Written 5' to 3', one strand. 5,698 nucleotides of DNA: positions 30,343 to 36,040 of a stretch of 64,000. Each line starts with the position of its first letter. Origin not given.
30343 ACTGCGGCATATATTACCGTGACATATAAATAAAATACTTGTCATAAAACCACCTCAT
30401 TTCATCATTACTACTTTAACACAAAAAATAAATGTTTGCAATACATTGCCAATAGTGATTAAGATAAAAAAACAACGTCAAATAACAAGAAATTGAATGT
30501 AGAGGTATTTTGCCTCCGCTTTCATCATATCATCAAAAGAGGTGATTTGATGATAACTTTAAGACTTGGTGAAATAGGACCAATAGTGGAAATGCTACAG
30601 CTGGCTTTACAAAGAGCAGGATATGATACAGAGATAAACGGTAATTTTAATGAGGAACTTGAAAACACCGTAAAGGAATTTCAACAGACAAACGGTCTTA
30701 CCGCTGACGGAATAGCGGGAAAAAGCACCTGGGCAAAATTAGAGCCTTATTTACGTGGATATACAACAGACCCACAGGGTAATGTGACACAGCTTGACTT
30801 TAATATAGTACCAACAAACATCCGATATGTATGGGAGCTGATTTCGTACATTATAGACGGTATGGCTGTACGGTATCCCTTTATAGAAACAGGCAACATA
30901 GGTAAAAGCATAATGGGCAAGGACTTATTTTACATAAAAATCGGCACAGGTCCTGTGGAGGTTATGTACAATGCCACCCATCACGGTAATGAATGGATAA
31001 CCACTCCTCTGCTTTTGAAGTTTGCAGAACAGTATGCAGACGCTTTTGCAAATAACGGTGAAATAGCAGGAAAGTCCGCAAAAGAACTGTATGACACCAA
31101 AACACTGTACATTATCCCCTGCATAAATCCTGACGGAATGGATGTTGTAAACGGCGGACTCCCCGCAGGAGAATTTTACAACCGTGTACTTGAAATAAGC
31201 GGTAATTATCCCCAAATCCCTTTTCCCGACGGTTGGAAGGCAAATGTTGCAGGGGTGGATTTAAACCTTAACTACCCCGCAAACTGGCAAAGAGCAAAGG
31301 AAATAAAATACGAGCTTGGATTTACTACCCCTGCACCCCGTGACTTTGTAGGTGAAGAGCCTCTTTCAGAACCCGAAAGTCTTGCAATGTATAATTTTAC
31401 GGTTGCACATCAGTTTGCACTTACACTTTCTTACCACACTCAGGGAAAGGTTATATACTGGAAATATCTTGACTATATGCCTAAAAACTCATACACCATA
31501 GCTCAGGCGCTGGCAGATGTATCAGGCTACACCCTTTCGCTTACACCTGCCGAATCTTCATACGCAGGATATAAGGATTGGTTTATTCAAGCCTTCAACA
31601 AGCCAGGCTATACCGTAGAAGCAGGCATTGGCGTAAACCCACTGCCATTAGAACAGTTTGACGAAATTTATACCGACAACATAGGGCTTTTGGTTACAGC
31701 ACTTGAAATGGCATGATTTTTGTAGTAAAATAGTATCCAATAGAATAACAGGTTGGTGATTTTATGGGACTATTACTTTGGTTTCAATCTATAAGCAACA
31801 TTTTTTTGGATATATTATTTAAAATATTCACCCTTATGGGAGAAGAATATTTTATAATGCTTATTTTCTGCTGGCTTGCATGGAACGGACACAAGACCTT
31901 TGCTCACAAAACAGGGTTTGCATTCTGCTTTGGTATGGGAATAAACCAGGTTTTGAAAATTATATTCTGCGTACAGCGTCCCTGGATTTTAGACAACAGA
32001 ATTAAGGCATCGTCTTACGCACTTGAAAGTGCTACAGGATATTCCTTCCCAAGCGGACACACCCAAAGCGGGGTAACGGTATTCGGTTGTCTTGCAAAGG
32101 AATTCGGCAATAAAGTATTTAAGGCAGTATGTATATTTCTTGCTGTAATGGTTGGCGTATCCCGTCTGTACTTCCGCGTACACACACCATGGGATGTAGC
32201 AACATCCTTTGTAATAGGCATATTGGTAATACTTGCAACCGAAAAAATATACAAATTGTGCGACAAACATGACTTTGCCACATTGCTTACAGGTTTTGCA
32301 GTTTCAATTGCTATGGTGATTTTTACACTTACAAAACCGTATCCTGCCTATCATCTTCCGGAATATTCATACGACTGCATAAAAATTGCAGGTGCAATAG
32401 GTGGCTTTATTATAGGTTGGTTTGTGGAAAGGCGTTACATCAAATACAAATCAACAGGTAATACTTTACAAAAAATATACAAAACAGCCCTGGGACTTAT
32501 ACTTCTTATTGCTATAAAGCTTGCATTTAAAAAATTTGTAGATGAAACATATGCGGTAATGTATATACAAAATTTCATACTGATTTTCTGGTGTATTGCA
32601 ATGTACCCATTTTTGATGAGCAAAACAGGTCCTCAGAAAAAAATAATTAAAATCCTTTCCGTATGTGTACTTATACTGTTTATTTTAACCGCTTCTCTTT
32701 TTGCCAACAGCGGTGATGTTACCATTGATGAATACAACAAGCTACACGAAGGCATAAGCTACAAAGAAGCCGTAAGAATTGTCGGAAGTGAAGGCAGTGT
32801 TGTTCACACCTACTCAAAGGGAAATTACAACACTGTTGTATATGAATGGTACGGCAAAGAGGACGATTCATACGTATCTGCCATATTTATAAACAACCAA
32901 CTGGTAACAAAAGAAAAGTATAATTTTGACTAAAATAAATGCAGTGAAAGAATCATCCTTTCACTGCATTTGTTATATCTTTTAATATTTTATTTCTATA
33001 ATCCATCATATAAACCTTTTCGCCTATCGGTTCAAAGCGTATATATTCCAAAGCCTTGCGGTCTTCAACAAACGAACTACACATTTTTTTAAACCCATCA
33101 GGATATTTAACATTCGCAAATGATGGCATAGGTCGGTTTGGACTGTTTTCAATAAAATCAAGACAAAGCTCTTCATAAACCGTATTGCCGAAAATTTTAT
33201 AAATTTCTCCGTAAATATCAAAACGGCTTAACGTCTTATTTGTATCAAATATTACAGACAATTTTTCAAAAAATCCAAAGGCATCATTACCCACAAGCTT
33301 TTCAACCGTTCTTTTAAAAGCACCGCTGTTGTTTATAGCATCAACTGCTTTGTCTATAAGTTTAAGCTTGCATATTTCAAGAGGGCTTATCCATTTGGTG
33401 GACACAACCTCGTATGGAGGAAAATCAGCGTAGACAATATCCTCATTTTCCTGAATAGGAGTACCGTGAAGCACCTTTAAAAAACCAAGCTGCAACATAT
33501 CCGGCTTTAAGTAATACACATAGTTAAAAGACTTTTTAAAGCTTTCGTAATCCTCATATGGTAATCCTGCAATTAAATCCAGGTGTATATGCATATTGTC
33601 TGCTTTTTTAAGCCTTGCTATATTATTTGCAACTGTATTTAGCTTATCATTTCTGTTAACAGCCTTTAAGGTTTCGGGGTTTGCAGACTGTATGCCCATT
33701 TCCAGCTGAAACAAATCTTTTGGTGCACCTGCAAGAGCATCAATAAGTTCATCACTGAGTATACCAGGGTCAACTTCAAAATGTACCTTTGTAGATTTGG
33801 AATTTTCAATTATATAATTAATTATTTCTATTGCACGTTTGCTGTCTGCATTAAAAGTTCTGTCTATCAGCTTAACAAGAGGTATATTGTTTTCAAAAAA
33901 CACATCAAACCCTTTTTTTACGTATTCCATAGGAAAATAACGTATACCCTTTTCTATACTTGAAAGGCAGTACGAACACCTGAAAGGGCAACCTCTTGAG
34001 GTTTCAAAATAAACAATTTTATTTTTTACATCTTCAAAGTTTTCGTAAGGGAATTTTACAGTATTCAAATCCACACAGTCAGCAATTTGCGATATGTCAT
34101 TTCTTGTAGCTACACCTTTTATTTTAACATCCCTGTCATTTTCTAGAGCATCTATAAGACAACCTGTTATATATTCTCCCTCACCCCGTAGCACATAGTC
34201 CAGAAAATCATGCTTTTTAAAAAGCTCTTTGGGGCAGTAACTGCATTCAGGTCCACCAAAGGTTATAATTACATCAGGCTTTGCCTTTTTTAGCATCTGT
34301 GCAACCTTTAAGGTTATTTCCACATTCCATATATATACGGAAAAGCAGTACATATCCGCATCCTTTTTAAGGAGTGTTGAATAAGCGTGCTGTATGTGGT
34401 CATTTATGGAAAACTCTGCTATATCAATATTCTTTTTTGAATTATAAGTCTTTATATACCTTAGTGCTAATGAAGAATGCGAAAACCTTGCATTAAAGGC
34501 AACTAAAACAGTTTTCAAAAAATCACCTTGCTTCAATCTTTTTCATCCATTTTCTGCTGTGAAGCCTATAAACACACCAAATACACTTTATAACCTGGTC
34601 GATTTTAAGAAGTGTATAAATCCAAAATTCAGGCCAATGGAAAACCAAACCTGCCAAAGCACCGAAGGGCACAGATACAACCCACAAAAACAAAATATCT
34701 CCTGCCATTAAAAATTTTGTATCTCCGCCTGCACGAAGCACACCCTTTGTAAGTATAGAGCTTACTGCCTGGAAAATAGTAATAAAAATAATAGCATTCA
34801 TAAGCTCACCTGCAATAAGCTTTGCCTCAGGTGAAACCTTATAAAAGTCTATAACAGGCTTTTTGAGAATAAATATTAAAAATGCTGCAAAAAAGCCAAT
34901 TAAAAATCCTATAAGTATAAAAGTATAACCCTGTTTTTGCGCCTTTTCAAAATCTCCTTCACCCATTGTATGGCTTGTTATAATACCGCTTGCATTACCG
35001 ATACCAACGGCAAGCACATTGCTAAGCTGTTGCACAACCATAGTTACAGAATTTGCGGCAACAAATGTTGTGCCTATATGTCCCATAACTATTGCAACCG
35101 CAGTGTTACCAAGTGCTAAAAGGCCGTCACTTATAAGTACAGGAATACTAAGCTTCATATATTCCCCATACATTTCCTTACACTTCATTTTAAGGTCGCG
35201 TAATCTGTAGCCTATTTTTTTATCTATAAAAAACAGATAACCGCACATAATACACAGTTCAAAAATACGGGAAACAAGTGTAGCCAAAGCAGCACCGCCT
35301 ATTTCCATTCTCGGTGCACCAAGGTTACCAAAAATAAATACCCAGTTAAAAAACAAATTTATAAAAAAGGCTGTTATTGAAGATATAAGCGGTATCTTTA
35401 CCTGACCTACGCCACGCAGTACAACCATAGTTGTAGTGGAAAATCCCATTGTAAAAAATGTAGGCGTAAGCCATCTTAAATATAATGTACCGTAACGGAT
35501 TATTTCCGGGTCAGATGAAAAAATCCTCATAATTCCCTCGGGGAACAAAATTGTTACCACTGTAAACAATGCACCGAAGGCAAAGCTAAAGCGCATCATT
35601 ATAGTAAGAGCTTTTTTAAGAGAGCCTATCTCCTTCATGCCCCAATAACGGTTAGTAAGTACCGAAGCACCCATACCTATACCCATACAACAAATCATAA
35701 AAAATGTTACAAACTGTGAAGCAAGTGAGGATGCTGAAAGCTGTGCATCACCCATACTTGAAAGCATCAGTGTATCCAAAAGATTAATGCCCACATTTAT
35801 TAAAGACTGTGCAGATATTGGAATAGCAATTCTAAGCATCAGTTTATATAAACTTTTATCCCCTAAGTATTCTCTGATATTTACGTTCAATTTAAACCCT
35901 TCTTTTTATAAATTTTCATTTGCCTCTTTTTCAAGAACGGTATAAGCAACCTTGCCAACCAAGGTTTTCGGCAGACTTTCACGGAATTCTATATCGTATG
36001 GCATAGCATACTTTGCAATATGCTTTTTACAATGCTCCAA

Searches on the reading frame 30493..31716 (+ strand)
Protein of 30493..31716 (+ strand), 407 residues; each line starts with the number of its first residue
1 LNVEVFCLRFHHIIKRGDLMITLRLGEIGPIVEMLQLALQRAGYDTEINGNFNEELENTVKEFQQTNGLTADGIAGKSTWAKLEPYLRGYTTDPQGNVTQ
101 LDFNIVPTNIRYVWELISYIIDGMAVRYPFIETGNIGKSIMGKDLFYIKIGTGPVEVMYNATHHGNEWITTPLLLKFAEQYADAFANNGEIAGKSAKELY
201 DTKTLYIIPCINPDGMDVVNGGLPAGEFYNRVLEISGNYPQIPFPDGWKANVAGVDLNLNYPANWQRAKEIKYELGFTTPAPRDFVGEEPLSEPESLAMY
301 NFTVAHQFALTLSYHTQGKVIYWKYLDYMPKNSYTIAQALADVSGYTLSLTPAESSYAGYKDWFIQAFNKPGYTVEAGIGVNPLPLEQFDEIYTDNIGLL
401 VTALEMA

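Call 8: search_protein_families(library=pfam, proteins=[window:30493-31716:+], max_evalue=0.00001)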
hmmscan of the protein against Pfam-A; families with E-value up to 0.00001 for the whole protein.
window:30493-31716:+ (407 aa): 2 families
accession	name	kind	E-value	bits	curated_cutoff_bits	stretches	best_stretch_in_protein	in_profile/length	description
PF00246.29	Peptidase_M14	-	2.8e-29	103.1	21.6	1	121-327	5-194/286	Zinc carboxypeptidase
PF01471.23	PG_binding_1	-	4e-16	59.4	23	1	29-83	2-57/57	Putative peptidoglycan binding domain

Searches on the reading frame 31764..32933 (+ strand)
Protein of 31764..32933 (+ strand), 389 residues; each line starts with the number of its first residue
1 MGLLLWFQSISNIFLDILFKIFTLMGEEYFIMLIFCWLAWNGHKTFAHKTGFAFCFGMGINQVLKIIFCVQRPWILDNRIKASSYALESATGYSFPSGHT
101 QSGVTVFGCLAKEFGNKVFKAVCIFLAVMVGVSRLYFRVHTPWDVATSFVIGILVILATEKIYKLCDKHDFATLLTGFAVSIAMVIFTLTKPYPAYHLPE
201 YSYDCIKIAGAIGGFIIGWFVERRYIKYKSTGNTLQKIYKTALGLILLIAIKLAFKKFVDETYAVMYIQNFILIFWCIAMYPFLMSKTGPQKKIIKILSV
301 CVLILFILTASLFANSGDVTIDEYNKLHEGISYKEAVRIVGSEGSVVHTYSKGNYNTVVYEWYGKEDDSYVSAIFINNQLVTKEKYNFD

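Call 8: search_protein_families(library=pfam, proteins=[window:31764-32933:+], max_evalue=0.00001)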
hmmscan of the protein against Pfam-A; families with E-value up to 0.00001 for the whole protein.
window:31764-32933:+ (389 aa): 1 family
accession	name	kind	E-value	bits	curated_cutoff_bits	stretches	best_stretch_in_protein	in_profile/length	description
PF01569.27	PAP2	-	8.4e-24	84.2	27.2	1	51-161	6-123/130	PAP2 superfamily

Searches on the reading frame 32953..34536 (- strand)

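Call 8: search_protein_families(library=pfam, proteins=[window:32953-34536:-], max_evalue=0.00001)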
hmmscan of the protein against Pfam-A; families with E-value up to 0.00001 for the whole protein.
window:32953-34536:- (527 aa): 3 families
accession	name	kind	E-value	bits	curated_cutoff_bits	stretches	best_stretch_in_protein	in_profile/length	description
PF04055.27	Radical_SAM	-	3.8e-19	69.9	29.5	1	178-339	2-165/166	Radical SAM superfamily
PF13311.11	DUF4080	-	3.8e-18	66.8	22.9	1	366-496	4-147/188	Protein of unknown function (DUF4080)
PF02310.24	B12-binding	-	5.5e-15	55.7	32.1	1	12-122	4-115/121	B12 binding domain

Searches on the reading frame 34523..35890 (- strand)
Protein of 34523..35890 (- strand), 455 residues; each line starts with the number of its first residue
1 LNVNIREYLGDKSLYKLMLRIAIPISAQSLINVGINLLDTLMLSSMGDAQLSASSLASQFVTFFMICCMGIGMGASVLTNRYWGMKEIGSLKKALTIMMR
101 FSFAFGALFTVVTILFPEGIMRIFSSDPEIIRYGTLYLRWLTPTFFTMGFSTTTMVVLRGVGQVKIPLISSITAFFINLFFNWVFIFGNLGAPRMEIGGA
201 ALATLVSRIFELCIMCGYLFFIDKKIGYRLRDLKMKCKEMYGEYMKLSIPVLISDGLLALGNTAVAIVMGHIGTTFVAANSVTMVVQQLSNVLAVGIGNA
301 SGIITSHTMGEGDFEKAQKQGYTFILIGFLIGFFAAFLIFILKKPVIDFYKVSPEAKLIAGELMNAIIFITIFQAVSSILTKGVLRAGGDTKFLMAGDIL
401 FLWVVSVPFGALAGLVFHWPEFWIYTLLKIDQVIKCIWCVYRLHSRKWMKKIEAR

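Call 8: search_protein_families(library=pfam, proteins=[window:34523-35890:-], max_evalue=0.00001)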
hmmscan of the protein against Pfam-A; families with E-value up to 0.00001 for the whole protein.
window:34523-35890:- (455 aa): 1 family
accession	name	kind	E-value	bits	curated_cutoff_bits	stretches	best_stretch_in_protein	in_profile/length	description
PF01554.23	MatE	-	8.6e-49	165.8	24.9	2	24-184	1-161/161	MatE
